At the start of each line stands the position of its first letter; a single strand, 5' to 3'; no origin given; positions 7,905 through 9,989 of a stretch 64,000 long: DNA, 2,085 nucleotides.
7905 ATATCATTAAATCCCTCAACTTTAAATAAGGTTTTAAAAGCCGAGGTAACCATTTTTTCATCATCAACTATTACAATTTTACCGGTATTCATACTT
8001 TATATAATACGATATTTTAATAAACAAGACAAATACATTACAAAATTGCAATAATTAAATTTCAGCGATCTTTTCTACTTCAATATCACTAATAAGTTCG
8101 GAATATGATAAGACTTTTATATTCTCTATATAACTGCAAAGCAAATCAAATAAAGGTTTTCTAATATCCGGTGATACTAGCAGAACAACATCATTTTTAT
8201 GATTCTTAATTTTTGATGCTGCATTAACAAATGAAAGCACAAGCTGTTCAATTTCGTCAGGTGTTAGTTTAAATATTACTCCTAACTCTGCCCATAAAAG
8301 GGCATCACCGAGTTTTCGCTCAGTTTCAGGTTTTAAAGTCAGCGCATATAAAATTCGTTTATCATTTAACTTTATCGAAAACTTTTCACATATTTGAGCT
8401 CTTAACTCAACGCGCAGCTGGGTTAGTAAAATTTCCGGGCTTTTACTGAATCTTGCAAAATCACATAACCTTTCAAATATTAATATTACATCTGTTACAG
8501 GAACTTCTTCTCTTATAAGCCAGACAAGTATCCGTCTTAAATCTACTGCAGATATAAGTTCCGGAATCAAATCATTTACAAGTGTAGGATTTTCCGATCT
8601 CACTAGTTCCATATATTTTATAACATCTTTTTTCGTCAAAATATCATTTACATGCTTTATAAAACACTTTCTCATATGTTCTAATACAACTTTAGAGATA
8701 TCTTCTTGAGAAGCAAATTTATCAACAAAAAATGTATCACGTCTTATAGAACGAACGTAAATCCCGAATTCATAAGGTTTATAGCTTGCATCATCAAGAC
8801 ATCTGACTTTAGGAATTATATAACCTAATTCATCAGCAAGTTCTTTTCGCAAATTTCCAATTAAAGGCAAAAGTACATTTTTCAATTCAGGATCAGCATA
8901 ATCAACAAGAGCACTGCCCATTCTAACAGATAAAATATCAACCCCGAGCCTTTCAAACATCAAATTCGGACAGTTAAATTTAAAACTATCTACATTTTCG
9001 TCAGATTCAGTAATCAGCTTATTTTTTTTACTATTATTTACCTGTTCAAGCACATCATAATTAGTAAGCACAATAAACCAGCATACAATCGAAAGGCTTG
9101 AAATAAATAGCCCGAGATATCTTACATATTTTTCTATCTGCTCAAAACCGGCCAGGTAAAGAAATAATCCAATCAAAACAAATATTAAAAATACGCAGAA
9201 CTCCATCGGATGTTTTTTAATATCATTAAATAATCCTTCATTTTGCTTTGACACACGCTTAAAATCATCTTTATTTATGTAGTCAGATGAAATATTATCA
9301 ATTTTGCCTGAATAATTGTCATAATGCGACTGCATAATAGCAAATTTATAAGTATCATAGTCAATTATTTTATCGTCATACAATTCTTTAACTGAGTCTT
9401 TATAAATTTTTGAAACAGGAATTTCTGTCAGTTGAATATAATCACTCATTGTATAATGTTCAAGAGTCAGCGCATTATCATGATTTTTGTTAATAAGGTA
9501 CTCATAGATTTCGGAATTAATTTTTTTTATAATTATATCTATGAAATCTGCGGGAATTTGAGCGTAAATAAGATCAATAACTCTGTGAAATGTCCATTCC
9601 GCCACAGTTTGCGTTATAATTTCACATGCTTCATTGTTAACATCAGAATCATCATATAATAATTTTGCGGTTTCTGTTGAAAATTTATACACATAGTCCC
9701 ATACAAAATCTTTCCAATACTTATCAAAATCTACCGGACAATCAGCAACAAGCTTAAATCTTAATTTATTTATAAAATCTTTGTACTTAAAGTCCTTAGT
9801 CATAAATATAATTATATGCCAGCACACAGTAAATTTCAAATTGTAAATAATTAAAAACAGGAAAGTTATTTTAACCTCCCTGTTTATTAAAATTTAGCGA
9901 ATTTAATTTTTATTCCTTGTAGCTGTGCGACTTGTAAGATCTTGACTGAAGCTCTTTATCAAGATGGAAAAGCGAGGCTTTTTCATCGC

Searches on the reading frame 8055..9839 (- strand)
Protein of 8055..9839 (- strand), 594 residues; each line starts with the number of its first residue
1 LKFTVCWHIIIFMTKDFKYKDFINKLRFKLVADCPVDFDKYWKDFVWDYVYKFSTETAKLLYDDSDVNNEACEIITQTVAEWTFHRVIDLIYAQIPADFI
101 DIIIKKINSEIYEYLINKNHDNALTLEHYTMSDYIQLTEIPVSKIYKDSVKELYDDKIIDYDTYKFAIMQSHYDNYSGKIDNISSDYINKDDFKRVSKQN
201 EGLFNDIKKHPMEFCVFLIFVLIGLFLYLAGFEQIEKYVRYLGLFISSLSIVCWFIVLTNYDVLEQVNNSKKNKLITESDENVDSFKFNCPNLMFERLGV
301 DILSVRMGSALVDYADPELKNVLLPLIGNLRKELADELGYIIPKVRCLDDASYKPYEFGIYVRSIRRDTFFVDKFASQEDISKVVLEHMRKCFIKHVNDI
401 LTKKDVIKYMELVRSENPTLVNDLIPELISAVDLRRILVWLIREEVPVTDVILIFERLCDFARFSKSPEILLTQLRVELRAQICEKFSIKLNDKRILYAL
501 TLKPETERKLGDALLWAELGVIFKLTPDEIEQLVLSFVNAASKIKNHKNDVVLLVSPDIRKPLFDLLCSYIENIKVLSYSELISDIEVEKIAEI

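Call 24: search_protein_families(library=ncbifam, proteins=[window:8055-9839:-], max_evalue=0.001)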
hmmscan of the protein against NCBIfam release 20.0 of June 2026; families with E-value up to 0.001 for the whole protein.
window:8055-9839:- (594 aa): 4 families
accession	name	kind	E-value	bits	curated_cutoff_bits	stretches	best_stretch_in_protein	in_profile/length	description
TIGR01398.1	FlhA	equivalog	1.7e-46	158.8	772.1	2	381-594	468-678/678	flagellar biosynthesis protein FlhA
TIGR01399.1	hrcV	equivalog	2.7e-23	82.3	692.25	1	382-593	469-676/677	type III secretion system export apparatus subunit SctV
NF011865.0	PRK15337.1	equivalog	5.1e-17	61.5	800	1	385-593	482-685/686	EscV/YscV/HrcV family type III secretion system export apparatus protein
NF009363.0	PRK12720.1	equivalog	2.1e-10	39.7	993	1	384-593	469-670/683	EscV/YscV/HrcV family type III secretion system export apparatus protein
